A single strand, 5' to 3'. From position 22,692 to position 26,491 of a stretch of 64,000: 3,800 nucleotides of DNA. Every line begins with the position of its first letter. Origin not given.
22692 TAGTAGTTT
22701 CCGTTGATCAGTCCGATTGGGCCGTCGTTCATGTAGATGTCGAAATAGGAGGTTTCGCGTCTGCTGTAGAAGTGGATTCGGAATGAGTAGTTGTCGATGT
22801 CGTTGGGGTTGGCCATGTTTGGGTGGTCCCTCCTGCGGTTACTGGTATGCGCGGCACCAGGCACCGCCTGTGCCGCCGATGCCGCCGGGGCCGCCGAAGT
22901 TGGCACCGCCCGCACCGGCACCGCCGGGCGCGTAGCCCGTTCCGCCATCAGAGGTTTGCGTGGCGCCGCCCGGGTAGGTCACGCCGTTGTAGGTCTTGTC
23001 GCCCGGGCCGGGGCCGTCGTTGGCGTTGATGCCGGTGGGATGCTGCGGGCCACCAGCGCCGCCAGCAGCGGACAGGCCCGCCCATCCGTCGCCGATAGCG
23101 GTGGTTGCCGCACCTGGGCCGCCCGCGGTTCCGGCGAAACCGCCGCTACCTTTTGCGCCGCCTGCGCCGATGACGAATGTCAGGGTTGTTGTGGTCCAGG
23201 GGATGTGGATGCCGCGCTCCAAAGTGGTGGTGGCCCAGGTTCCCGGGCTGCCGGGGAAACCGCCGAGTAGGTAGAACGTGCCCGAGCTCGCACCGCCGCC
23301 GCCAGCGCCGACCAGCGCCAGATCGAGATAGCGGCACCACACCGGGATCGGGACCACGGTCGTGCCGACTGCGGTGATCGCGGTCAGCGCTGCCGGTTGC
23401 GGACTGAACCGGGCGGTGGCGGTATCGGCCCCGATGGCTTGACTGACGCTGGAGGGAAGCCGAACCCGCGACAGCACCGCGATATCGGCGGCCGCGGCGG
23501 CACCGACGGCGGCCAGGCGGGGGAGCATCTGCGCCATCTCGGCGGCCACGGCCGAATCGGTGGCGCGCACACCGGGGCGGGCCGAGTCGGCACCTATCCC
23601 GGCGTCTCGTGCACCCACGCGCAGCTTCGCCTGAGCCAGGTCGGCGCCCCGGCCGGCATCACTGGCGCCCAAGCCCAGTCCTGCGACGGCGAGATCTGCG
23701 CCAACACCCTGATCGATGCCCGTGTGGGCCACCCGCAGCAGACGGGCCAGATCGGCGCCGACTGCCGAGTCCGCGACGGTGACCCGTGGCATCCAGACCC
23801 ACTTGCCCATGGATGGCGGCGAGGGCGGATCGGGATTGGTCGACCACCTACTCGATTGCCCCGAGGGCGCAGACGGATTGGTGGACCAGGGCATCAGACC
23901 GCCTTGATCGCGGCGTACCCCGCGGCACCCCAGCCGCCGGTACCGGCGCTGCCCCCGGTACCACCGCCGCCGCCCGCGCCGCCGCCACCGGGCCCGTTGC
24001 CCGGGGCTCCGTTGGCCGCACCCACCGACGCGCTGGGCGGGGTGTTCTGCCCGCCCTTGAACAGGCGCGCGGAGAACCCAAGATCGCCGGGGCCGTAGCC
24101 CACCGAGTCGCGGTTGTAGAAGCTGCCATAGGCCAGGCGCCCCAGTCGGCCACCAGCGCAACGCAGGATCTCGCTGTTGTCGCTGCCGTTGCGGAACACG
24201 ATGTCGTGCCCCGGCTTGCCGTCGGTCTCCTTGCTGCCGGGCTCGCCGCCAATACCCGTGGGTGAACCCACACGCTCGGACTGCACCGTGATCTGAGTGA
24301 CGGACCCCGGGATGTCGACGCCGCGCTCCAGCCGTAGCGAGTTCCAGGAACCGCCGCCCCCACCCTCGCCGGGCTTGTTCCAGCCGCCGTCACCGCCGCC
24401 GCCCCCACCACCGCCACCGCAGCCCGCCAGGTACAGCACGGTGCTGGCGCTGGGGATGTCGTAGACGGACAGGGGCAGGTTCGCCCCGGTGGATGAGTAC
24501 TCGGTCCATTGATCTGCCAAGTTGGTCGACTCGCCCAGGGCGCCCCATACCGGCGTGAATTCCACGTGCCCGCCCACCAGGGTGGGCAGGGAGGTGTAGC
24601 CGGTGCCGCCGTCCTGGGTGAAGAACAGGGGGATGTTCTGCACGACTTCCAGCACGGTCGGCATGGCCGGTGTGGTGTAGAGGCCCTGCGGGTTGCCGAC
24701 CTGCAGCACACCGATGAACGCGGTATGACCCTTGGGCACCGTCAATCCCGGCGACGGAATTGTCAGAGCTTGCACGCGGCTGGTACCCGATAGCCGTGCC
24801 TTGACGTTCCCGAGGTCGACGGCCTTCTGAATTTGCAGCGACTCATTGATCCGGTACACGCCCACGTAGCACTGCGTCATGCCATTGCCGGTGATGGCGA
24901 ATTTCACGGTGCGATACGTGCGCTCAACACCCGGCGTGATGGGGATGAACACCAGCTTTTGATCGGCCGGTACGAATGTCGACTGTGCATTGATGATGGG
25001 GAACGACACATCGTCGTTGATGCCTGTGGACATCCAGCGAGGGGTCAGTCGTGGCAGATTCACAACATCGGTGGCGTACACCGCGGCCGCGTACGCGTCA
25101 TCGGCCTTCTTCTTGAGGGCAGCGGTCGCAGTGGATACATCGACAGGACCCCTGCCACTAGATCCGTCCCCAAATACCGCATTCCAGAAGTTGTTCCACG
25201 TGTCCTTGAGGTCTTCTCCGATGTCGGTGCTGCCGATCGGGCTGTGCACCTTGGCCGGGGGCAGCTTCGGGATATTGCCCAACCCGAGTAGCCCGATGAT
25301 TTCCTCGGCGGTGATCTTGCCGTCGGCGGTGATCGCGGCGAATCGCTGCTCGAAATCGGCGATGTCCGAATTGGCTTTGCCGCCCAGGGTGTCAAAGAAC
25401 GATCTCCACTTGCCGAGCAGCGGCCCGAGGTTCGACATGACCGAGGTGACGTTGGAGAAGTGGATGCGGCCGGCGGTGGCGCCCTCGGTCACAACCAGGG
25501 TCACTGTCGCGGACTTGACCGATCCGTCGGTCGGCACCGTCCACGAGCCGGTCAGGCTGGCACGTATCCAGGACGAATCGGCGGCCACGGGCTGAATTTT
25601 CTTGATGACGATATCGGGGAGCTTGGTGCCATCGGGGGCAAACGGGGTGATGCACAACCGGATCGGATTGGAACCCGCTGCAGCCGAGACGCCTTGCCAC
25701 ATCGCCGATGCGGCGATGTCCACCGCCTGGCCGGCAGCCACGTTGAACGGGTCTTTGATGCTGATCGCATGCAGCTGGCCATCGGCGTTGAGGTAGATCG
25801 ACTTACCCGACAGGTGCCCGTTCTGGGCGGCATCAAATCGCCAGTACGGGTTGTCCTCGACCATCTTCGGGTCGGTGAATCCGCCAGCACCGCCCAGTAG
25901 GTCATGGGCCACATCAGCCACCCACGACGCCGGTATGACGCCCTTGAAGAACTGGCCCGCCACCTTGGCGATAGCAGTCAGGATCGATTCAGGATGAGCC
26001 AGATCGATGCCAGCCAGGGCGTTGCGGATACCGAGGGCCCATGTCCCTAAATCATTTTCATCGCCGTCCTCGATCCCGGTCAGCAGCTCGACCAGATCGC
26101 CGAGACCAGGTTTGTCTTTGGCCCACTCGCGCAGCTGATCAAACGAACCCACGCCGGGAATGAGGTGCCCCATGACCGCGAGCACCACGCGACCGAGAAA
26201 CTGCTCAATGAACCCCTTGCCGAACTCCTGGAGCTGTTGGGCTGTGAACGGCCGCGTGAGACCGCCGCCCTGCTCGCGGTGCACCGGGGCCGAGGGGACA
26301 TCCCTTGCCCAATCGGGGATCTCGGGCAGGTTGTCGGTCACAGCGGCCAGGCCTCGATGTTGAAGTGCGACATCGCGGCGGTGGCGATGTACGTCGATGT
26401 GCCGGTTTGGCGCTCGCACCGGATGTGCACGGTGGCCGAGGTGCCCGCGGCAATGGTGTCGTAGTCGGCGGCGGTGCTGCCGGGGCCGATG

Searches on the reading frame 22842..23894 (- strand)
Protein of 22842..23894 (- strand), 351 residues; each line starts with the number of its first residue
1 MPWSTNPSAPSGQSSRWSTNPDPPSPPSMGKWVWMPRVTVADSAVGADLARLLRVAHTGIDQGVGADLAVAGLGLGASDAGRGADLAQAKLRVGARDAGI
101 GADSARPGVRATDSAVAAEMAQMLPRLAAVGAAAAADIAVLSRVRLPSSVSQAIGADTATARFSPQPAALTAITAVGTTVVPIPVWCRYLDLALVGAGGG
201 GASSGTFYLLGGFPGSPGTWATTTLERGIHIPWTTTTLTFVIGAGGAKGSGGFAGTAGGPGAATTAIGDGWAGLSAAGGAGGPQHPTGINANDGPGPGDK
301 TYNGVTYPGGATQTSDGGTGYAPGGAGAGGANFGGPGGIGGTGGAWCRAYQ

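Call 36: search_protein_families(library=pfam, proteins=[window:22842-23894:-], max_evalue=0.01)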
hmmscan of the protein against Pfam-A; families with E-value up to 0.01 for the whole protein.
window:22842-23894:- (351 aa): 1 family
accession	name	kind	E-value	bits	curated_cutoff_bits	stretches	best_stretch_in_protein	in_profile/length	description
PF21722.4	Gly_rich_2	-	4.4e-23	82.9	24.3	1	174-350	1-226/226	Glycine-rich domain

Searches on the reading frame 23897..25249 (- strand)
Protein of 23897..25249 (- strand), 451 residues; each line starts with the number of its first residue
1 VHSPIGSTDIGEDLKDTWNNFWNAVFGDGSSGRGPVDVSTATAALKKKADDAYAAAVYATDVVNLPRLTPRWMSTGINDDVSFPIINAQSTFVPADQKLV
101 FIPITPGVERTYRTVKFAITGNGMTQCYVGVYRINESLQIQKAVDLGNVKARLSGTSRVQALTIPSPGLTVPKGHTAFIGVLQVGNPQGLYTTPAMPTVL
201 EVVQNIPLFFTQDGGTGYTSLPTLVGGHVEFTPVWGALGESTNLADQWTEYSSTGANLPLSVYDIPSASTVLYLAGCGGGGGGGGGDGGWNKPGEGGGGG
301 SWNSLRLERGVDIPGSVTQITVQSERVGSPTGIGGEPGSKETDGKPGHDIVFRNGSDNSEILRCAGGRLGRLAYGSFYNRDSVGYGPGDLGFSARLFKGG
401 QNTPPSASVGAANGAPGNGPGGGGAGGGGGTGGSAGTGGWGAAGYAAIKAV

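Call 30: find_homologous_proteins(query=window:23897-25249:-, max_evalue=0.00001)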
Query window:23897-25249:- (451 aa): 12 proteins with E <= 0.00001 among 8000 candidates.
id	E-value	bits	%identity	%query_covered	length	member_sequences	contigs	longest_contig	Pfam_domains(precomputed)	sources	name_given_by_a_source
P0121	6.4e-276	934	92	92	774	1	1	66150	PF21722.5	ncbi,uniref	ncbi:glycine-rich domain-containing protein [Mycobacteroides abscessus]|uniref:glycine-rich domain-c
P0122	4.6e-275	931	92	92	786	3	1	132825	PF21722.5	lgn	-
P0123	6.0e-115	403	48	92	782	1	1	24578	-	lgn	-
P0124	1.6e-113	398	51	100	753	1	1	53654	PF21722.5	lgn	-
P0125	7.5e-108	379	50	88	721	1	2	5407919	PF21722.5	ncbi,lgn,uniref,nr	ncbi:hypothetical protein P3F83_18060 [Mycobacteroides immunogenum]|uniref:glycine-rich domain-conta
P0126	2.2e-102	361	47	87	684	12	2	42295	PF21722.5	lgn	-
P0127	8.7e-98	346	46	98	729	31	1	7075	-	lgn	-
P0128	4.2e-97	344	46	98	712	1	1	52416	PF21722.5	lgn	-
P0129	5.4e-97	344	46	88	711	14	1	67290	PF21722.5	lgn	-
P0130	3.2e-92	328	45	88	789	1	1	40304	PF21722.5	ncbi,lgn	ncbi:MAG: hypothetical protein ACRDUS_16280 [Mycobacterium sp.]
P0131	7.7e-88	313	44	90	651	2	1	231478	PF21722.5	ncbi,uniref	ncbi:hypothetical protein [Mycobacteroides franklinii]|uniref:glycine-rich domain-containing protein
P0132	1.3e-82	296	42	100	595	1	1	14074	PF21722.5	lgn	-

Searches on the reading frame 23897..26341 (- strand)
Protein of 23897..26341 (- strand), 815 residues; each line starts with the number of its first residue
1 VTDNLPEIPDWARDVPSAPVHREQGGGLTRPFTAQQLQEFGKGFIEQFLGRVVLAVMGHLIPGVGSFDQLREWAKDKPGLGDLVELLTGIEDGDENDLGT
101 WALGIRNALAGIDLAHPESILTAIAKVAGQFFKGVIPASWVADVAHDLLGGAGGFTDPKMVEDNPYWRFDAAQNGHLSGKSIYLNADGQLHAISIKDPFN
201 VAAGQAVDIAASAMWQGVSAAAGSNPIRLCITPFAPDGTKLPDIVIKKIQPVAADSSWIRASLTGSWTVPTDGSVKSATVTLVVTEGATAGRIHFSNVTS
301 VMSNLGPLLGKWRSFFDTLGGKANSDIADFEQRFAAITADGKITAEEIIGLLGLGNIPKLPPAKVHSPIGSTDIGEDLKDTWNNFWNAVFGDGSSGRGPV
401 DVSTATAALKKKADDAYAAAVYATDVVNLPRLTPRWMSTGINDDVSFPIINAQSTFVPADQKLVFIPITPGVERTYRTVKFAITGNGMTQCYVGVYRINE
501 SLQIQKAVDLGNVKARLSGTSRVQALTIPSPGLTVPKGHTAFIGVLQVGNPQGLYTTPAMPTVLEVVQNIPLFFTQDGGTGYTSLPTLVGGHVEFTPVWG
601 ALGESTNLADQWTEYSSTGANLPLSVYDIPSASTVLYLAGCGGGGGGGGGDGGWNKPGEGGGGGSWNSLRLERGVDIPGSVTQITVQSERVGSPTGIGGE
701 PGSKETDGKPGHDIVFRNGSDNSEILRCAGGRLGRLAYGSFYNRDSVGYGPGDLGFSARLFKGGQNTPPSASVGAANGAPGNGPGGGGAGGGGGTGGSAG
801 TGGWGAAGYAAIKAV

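Call 7: search_protein_families(library=pfam, proteins=[window:23897-26341:-], max_evalue=0.1)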
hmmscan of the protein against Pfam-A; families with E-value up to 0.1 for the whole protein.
window:23897-26341:- (815 aa): 1 family
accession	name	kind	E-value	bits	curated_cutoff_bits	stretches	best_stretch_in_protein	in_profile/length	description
PF21722.4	Gly_rich_2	-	7.1e-07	29.9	24.3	1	626-814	7-225/226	Glycine-rich domain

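Call 8: search_protein_families(library=phrogs, proteins=[window:23897-26341:-], max_evalue=0.01)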
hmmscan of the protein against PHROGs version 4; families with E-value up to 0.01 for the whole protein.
window:23897-26341:- (815 aa): 8 families
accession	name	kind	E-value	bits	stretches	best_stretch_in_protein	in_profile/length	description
phrog_346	-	tail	1e-133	448.7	1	3-814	159-968/1013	minor tail protein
phrog_746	-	tail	3.6e-47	162.3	1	80-419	101-477/852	minor tail protein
phrog_3493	-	tail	1.8e-35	124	2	134-299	161-325/768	minor tail protein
phrog_416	-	tail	1e-21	79.1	1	626-814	177-348/350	minor tail protein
phrog_356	-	tail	7.1e-19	68.6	1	607-814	652-838/924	minor tail protein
phrog_9784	-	tail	1.6e-13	51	1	592-809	213-412/762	minor tail protein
phrog_1885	-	tail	3.2e-05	23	1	200-296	451-543/1033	minor tail protein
phrog_19249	-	tail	0.00027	21.6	1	626-810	16-183/396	minor tail protein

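Call 14: search_solved_structures(query=window:23897-26341:-, max_evalue=1, show_alignments=2)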
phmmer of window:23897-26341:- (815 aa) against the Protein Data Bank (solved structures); distinct sequences matched with E-value up to 1: 3.
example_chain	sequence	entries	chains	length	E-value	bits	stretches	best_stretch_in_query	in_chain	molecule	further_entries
8dce_H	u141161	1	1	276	0.54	11.6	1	627-699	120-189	C144 scFv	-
7wvf_C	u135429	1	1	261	0.64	11.4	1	633-693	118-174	mAb12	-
9m8m_B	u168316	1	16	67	0.68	11.3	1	32-63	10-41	Light-harvesting complex 1 beta chain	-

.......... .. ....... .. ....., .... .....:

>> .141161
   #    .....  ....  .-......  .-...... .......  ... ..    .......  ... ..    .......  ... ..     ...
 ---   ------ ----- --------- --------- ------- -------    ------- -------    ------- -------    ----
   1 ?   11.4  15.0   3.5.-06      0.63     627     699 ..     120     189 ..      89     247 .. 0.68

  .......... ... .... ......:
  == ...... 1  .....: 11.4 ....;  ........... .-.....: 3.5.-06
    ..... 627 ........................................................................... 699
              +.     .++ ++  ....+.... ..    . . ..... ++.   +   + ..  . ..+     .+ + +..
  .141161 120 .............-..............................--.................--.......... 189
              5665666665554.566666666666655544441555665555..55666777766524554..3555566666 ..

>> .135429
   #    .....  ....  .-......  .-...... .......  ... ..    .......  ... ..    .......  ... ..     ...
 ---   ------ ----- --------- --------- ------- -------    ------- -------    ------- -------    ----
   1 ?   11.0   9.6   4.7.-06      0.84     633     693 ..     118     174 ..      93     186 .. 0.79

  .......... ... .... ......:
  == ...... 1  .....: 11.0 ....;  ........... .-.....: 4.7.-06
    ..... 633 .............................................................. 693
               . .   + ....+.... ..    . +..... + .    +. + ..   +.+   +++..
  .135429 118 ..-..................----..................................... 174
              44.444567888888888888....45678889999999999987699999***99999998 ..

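Call 55: search_solved_structures(query=A2, max_evalue=1, show_alignments=1)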
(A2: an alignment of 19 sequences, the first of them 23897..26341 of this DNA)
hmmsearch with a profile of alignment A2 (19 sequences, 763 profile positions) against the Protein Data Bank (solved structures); distinct sequences matched with E-value up to 1: 4.
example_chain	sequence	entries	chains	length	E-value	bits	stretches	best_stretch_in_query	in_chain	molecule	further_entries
8zdo_v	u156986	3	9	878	1.6e-27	99.5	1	41-311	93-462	Central fiber protein (gp20)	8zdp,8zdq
9o5w_B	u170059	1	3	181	0.16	13.5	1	247-333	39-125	Hemagglutinin HA2 chain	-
6eld_A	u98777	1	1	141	0.27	12.8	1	711-747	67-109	Nucleolysin TIA-1 isoform p40,U1 small nuclear ribonucleoprotein C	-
8x5o_A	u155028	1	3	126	0.36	12.4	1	241-324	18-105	spike protein S2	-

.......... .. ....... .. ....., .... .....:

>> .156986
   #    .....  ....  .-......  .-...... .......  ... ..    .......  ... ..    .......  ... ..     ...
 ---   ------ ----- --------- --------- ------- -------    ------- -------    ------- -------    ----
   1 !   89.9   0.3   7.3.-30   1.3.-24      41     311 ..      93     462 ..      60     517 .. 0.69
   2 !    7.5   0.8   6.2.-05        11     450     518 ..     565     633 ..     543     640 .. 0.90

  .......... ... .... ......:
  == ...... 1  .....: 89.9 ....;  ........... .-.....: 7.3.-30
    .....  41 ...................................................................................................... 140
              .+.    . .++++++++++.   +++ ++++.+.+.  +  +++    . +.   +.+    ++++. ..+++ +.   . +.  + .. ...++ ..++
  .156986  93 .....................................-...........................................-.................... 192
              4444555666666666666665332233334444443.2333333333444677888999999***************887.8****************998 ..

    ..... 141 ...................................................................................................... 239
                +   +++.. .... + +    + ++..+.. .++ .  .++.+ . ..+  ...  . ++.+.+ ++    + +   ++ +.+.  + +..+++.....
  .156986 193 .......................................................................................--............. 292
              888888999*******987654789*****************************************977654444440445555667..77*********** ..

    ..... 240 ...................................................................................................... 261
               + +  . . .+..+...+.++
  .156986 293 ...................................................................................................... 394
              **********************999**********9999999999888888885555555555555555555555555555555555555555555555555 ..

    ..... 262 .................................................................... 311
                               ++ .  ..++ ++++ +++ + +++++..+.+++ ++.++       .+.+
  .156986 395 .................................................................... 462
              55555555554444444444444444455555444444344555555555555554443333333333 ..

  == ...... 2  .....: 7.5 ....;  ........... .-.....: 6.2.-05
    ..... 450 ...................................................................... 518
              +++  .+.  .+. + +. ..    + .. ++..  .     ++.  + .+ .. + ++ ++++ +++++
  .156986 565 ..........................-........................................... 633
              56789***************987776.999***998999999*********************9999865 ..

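Call 67: predict_structure(alignment_id=A2)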
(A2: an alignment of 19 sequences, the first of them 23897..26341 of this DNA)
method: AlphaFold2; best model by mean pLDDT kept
length: 815 residues; sequences in the alignment: 19
mean_pLDDT: 62.2   pTM: 0.33
mean pLDDT of the five models: 62.2, 59.3, 57.7, 56.2, 55.7
residues with pLDDT >= 90: 56; 70-90: 294; 50-70: 175; < 50: 290
segments of 3 or more residues with pLDDT < 50: 1-42, 89-106, 109-121, 126-153, 304-370, 386-409, 415-454, 519-521, 556-572, 591-610, 692-696
pLDDT, mean of each block of 10 residues (from residue 1): 28 31 27 37 60 62 63 60 50 43 48 44 49 38 41 57 83 64 90 81 83 88 91 90 92 73 88 89 92 82 46 37 40 45 40 37 43 53 49 39 44 45 34 26 23 51 69 61 68 81 80 70 61 66 80 49 27 59 70 37 30 71 73 81 88 81 85 78 85 52 81 87 88 77 73 61 70 62 86 77 87 83
secondary structure, 60 per line:
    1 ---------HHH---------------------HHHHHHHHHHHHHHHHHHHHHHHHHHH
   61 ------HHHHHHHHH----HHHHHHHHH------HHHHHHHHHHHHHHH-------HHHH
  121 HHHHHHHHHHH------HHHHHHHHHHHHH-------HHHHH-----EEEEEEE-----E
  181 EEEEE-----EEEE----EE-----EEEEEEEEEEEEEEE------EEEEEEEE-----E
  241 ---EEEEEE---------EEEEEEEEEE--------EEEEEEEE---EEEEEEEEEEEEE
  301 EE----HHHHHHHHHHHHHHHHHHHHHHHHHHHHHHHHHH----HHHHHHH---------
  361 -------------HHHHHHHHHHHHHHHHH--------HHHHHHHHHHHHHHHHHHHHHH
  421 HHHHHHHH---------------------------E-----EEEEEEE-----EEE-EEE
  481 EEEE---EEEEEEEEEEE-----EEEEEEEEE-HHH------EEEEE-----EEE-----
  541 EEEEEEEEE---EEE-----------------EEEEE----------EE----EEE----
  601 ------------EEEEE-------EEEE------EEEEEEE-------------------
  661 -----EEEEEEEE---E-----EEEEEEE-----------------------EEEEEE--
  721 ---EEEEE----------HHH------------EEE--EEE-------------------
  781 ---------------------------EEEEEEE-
elements in order (helices of 4 or more, strands of 3 or more residues): H34-60 H67-75 H80-88 H95-109 H117-131 H138-150 H158-162 E168-174 E180-185 E191-194 E206-220 E227-234 E244-249 E259-268 E277-284 E288-302 H307-340 H345-351 H374-390 H399-428 E462-468 E474-476 E478-484 E488-498 E504-512 E523-527 E533-535 E541-549 E553-555 E573-577 E594-596 E613-617 E625-628 E635-641 E666-673 E683-689 E713-718 E724-728 E754-756 E759-761 E808-814

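Call 69: fold_search(model_id=the predicted structure, library=pdb)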
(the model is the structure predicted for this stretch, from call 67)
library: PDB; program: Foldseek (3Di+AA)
matches with E <= 10: 1594; with E <= 0.001: 45
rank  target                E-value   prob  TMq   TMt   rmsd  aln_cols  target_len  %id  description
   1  8zdq_v                3.2e-20  1.00  0.18  0.17  78.3       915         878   14  Cryo-EM structure of Mycobacteriophage Douge complete baseplate (gp13, gp17, gp23, gp16, gp18 and gp20) (released 2025-06-25)
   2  8zdp_v                3.7e-19  1.00  0.17  0.19  61.8       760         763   15  Cryo-EM structure of Mycobacteriophage Douge Central fiber (gp20) (released 2025-06-25)
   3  9d93_Pa               3.5e-14  1.00  0.17  0.22  26.1       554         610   16  Mycobacteriophage Bxb1 tail tip - Composite map and model (released 2024-09-25)
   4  9qxq                  1.3e-06  1.00  0.13  0.10  25.5       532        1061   11  native structure of full-length pesticidal protein Cry1Ca18 at pH9, from crystals formed in vivo (released 2026-02-11)
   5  9h99                  4.2e-06  1.00  0.12  0.09  25.4       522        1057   11  Native structure of the full-length pesticidal protein Cry1Ca18 at pH7, from crystals formed in vivo (released 2025-11-12)
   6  9d93_Qa               7.5e-06  1.00  0.16  0.44   8.9       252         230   23  Mycobacteriophage Bxb1 tail tip - Composite map and model (released 2024-09-25)
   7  8w7n                  7.9e-06  1.00  0.12  0.10  24.6       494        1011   12  Crystal structure of the in-cell Cry1Aa purified from Bacillus thuringiensis (released 2024-03-06)
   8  2zey_A                9.8e-06  1.00  0.13  0.55   5.6       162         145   14  Family 16 carbohydrate binding module (released 2008-03-04)
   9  2zew_A                9.8e-06  1.00  0.12  0.51   6.5       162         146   12  Family 16 Cabohydrate Binding Domain Module 1 (released 2008-03-04)
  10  9d93_Qb               1.3e-05  1.00  0.16  0.46   9.2       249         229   24  Mycobacteriophage Bxb1 tail tip - Composite map and model (released 2024-09-25)
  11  4w8j                  1.5e-05  1.00  0.12  0.10  22.8       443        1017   11  Structure of the full-length insecticidal protein Cry1Ac reveals intriguing details of toxin packaging into in vivo form (released 2014-09-17)
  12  3oeb_A                2.2e-05  1.00  0.12  0.51   6.5       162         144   12  Crystal structure of the Q121E mutant of C.polysaccharolyticus CBM16-1 bound to mannopentaose (released 2010-08-25)
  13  2zey_B                2.5e-05  1.00  0.12  0.52   5.4       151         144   12  Family 16 carbohydrate binding module (released 2008-03-04)
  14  7yfw_a                3.2e-05  1.00  0.17  0.43   6.3       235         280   22  Cyanophage Pam3 fiber (released 2023-01-18)
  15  2zex_A                4.4e-05  1.00  0.12  0.49   7.1       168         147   14  Family 16 carbohydrate binding module (released 2008-03-04)
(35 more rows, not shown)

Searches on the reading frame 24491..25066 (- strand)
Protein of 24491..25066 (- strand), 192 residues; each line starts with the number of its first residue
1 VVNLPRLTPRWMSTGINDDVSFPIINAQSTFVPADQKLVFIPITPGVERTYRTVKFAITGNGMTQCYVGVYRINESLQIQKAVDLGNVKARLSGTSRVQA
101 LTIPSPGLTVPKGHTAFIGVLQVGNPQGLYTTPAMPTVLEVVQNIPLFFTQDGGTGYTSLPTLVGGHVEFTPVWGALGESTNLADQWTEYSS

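Call 94: search_solved_structures(query=A4, max_evalue=10, show_alignments=2)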
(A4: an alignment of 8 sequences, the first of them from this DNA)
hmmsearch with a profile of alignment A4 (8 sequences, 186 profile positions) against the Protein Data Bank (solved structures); distinct sequences matched with E-value up to 10: 0.
